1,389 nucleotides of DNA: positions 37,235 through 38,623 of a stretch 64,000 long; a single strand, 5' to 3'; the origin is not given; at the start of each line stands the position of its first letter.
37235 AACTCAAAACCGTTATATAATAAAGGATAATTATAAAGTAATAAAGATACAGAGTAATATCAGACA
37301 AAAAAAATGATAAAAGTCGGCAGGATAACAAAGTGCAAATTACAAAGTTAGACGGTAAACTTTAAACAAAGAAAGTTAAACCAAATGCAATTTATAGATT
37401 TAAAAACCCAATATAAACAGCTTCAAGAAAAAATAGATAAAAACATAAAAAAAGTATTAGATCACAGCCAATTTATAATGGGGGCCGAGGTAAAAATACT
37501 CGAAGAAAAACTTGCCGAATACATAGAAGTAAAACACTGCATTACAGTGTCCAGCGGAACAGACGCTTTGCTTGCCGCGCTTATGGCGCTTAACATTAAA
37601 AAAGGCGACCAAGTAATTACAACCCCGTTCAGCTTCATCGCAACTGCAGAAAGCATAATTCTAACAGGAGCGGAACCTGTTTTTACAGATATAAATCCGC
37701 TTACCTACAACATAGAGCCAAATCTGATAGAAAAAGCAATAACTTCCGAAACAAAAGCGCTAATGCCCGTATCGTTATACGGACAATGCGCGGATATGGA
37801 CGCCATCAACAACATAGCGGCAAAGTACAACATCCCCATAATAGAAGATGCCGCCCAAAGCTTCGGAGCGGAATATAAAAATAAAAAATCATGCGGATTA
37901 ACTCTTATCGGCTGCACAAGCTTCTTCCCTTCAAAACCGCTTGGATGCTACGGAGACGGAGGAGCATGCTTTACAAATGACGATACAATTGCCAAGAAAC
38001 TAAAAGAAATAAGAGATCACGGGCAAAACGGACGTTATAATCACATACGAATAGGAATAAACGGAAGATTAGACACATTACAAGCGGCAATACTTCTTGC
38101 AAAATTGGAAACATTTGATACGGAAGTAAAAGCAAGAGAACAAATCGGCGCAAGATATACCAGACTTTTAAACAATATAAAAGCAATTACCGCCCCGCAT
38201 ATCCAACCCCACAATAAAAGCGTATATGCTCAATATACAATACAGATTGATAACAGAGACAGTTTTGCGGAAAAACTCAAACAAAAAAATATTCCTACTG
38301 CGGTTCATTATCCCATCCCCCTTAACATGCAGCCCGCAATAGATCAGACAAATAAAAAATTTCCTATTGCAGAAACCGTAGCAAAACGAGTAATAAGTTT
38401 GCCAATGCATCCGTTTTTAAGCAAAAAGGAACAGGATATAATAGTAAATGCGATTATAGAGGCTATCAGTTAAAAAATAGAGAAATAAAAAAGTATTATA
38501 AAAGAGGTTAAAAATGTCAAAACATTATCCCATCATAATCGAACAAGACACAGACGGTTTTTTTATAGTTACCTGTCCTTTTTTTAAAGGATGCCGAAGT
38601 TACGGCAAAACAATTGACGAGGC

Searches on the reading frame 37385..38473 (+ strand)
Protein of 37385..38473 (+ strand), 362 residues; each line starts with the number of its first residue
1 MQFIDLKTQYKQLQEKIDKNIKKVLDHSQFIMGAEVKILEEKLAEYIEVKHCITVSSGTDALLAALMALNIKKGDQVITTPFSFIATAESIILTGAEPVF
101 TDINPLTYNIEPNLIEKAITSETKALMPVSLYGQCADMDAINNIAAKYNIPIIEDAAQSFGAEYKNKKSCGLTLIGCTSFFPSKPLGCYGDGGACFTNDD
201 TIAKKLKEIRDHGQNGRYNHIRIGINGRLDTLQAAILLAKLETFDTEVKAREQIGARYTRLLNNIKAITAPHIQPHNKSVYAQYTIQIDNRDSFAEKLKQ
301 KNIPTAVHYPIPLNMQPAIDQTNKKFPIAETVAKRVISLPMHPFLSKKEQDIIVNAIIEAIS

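Call 6: search_protein_families(library=pfam, max_evalue=0.001, proteins=[window:37385-38473:+])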
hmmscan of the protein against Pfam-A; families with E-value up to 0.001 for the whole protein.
window:37385-38473:+ (362 aa): 5 families
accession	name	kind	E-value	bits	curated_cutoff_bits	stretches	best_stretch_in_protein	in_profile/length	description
PF01041.23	DegT_DnrJ_EryC1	-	1.5e-119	399.9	19.8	1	13-357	3-359/360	DegT/DnrJ/EryC1/StrS aminotransferase family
PF00155.27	Aminotran_1_2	-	1.6e-08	34.6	19.7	1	38-278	46-303/361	Aminotransferase class I and II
PF01053.26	Cys_Met_Meta_PP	-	5.4e-07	28.9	27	1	34-157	52-175/381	Cys/Met metabolism PLP-dependent enzyme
PF00266.25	Aminotran_5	-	2.9e-05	23.6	21.5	1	32-166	41-186/371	Aminotransferase class-V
PF01212.27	Beta_elim_lyase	-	3.6e-05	23.7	27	1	34-213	32-227/288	Beta-eliminating lyase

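Call 10: find_encoding_contigs(protein=window:37385-38473:+, flank=10000, max_places=10)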
Protein window:37385-38473:+ (362 aa): 2 contigs read that carry it; 2 places shown.
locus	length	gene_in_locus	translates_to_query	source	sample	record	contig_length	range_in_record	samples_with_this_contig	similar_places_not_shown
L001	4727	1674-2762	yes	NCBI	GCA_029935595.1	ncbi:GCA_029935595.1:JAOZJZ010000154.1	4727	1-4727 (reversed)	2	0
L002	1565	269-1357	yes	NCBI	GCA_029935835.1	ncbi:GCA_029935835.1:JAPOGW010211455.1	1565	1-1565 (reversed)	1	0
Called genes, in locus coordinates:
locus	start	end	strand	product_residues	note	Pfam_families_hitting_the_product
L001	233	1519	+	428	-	PF02826:2-Hacid_dh_C (faint), PF03721:UDPG_MGDP_dh_N, PF00984:UDPG_MGDP_dh, PF03720:UDPG_MGDP_dh_C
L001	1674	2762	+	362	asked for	PF00155:Aminotran_1_2, PF01041:DegT_DnrJ_EryC1, PF01053:Cys_Met_Meta_PP (weak)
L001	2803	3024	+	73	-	PF15919:HicB_lk_antitox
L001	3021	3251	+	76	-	PF07927:HicA_toxin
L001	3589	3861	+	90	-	-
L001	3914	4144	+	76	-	PF20293:MC6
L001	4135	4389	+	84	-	-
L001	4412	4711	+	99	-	PF01909:NTP_transf_2, PF18765:Polbeta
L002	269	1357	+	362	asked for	PF00155:Aminotran_1_2, PF01041:DegT_DnrJ_EryC1, PF01053:Cys_Met_Meta_PP (weak)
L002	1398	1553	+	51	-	PF15919:HicB_lk_antitox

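Call 11: find_related_loci(query=window:37385-38473:+, collection=genome_contigs, flank=10000)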
Query window:37385-38473:+ (362 aa) in genome_contigs; peptide patterns used: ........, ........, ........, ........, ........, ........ (x = any residue, [..] = any of these).
600 stretches matched a pattern (row limit reached: there are more); 541 encode a relative of the query (tblastn E <= 1e-3); the best 80 are kept; 80 distinct loci.
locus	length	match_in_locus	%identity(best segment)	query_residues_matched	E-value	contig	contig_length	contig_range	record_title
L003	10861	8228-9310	86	1-361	0e+0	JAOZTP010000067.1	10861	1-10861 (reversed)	MAG: Desulfobacterales bacterium isolate GMC8_bin_28 GMC8_5801_length_10861_cov_7.601240, whole genome shotgun sequence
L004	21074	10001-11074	64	1-357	7e-159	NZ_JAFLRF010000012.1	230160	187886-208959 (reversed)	Trinickia mobilis strain DHG64 scaffold12, whole genome shotgun sequence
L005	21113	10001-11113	60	1-360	2e-158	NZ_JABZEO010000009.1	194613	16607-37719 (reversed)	Allochromatium humboldtianum strain DSM 21881 assembly_contig_9, whole genome shotgun sequence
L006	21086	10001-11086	64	1-361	1e-158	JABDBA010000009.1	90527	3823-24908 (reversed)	MAG: Gammaproteobacteria bacterium isolate BWMinControl_Nextera7_MAG1 3300020737.a:Ga0206983_109, whole genome shotgun s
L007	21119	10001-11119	59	1-362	6e-156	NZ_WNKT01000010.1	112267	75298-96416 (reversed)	Allochromatium palmeri strain DSM 15591 NODE_10_length_112267_cov_36.4427, whole genome shotgun sequence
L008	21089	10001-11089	63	1-361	1e-154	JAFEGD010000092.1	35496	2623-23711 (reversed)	MAG: Spirochaetes bacterium isolate SZAS TMP-1 CK_MAG-101__92__length-35496, whole genome shotgun sequence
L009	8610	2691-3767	63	3-357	2e-154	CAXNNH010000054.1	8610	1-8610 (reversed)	MAG: Burkholderiales bacterium isolate MiH-14oct19-124 genome assembly, contig: MiH-14oct19-C17913, whole genome shotgun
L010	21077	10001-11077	57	1-362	2e-153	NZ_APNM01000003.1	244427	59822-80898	Salinisphaera sp. PC39 contig3, whole genome shotgun sequence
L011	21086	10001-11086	62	1-361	8e-151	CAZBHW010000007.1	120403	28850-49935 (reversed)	MAG TPA_asm: uncultured Coxiellaceae bacterium isolate binchicken_co168_365 genome assembly, contig: NODE_161_length_120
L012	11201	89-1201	58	1-360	1e-150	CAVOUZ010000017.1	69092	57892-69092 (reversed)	MAG: uncultured Gammaproteobacteria bacterium isolate MFD09779.bin.2.163 genome assembly, contig: contig_51776, whole ge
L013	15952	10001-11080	61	3-361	5e-149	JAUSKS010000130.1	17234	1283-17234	MAG: Gallionellaceae bacterium isolate E14_metabat.bin.70 E14_k141_1012111, whole genome shotgun sequence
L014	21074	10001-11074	58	1-359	1e-148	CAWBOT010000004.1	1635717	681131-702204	MAG: uncultured Acidobacteriaceae bacterium isolate MFD09671.bin.1.122 genome assembly, contig: contig_27114, whole geno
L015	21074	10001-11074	60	3-357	3e-148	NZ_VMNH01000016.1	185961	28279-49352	Sedimenticola selenatireducens strain BK-1 k119_2052, whole genome shotgun sequence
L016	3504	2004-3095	58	1-362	4e-154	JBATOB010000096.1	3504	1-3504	MAG: Chromatiaceae bacterium isolate MFD10518_ilm_asm_bin1 k127_234429, whole genome shotgun sequence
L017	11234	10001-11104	57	1-357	5e-148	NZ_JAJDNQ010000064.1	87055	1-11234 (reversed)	MAG: Thiohalocapsa sp. isolate ALSabin.124 k141_2179725, whole genome shotgun sequence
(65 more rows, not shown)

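Call 24: search_protein_families(library=ncbifam, max_evalue=0.00001, proteins=[window:37385-38473:+])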
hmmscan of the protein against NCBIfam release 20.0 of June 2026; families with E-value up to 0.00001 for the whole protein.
window:37385-38473:+ (362 aa): 13 families
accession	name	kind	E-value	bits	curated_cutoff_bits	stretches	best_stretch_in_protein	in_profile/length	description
TIGR03588.1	PseC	equivalog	2e-73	247.5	423.5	1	19-360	15-379/380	UDP-4-amino-4,6-dideoxy-N-acetyl-beta-L-altrosamine transaminase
NF008687.0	PRK11706.1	equivalog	1.3e-64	218.3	375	1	36-361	33-374/375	dTDP-4-amino-4,6-dideoxygalactose transaminase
TIGR04181.1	NHT_00031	hypoth_equivalog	9.7e-62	208.9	420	1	13-340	8-357/359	LegC family aminotransferase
NF008658.2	PRK11658.1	equivalog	5.9e-53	179.8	631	1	19-360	18-376/379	UDP-4-amino-4-deoxy-L-arabinose aminotransferase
TIGR02379.1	ECA_wecE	subfamily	6.8e-49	166.6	434.85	1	39-361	36-375/376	dTDP-4-amino-4,6-dideoxy-D-glucose transaminase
TIGR04427.1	PLP_DesI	equivalog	5.1e-46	157.5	650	1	23-351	40-373/390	dTDP-4-dehydro-6-deoxyglucose aminotransferase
NF011936.0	PRK15407.1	equivalog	1.9e-44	152.1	423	1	19-214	51-252/440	lipopolysaccharide biosynthesis protein RfbH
NF004621.0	PRK05957.1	equivalog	8.1e-08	31.4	498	1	37-158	72-202/389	pyridoxal phosphate-dependent aminotransferase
NF006569.0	PRK09082.1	subfamily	1.3e-07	31.1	420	1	42-155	75-202/386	methionine aminotransferase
TIGR01977.1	am_tr_V_EF2568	hypoth_equivalog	3.5e-07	29.6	377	1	35-180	45-198/376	cysteine desulfurase family protein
NF005816.0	PRK07682.1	equivalog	1.8e-06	26.9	620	1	51-155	91-202/390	aminotransferase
NF006488.0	PRK08912.1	equivalog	6.2e-06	25.4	498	0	52-128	89-171/387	aminotransferase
TIGR01326.1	OAH_OAS_sulfhy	subfamily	7.3e-06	24.9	495.1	0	33-157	56-180/418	O-acetylhomoserine aminocarboxypropyltransferase/cysteine synthase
